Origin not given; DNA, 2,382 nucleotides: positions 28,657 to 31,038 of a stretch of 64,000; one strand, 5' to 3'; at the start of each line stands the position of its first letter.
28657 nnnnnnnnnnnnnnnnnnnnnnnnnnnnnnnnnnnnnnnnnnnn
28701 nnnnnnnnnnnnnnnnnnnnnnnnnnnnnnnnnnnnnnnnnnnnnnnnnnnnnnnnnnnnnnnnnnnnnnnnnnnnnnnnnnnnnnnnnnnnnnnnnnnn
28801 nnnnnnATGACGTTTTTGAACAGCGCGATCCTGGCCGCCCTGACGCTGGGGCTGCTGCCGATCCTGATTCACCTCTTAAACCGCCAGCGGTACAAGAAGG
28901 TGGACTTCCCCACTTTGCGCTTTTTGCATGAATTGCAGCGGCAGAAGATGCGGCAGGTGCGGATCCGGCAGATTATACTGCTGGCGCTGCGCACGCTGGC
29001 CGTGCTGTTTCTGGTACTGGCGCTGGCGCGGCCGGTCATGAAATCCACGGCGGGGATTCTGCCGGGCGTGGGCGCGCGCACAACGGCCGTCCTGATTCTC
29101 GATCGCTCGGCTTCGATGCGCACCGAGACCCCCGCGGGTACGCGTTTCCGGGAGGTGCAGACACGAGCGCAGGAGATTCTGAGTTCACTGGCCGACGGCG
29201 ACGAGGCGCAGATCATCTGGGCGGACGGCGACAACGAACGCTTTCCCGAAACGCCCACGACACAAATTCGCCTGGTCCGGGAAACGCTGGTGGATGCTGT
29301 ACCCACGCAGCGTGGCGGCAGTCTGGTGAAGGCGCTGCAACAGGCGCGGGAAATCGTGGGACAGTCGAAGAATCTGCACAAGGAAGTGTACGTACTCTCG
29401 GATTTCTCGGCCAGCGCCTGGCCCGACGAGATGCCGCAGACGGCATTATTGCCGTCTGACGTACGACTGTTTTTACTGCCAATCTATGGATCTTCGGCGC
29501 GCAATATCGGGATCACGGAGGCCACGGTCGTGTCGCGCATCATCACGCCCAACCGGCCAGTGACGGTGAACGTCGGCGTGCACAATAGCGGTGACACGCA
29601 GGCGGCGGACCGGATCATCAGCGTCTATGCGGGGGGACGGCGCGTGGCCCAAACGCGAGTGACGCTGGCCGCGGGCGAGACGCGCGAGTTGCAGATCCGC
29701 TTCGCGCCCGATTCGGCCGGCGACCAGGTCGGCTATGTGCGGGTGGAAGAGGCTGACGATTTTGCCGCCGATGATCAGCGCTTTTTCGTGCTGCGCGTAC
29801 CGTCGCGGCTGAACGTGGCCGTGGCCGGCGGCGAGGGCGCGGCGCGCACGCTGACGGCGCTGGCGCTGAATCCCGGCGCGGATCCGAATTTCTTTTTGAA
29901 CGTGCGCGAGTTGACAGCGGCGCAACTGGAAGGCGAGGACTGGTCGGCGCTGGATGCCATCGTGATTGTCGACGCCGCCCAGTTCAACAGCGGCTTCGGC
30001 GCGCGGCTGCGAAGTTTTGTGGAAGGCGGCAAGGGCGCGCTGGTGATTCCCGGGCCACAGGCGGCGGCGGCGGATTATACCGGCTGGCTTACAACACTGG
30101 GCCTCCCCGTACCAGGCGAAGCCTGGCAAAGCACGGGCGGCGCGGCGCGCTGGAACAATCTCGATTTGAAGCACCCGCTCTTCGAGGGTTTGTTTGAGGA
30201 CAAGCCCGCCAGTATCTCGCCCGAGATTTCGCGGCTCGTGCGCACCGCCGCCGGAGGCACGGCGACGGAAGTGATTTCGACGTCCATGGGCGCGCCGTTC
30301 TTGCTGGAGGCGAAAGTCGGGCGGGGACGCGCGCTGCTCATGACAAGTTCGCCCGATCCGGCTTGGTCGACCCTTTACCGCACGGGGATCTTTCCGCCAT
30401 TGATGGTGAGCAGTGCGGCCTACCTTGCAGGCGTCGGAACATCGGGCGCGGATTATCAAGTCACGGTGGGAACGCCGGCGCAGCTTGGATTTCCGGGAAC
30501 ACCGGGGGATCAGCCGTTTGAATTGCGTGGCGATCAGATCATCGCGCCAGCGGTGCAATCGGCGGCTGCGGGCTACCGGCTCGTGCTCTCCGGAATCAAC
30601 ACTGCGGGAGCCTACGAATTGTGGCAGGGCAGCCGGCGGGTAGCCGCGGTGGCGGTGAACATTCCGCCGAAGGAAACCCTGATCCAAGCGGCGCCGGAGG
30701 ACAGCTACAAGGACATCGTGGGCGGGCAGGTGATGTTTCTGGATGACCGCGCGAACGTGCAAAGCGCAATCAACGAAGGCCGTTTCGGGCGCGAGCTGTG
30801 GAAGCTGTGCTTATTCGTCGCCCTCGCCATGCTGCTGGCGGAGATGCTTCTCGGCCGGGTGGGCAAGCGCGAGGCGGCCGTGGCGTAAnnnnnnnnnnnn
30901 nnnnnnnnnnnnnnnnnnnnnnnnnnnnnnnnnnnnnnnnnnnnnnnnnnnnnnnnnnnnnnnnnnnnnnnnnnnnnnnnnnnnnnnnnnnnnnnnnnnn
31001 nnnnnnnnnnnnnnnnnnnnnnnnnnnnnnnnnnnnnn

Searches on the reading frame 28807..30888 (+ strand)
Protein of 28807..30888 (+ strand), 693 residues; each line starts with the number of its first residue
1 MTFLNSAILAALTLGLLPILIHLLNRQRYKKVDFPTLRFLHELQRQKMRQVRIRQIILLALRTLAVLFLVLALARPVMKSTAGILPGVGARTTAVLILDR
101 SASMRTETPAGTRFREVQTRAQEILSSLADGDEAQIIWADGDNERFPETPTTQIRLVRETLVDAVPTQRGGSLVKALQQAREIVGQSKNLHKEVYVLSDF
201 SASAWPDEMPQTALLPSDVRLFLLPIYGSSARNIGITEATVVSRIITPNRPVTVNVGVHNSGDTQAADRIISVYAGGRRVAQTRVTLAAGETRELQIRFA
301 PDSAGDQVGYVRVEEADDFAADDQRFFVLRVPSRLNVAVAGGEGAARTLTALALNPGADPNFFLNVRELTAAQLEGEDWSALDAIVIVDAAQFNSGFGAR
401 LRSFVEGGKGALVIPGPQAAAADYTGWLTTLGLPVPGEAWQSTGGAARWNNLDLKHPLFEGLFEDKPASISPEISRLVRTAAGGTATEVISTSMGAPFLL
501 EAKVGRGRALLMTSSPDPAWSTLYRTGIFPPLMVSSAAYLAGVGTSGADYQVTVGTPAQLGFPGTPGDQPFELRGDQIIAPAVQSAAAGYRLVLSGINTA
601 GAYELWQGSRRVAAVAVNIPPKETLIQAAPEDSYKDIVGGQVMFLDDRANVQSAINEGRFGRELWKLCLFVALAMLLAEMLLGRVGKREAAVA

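Call 13: find_encoding_contigs(protein=window:28807-30888:+, flank=2000, max_places=6)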
Protein window:28807-30888:+ (693 aa): no gene with exactly this product is on record in the collection.
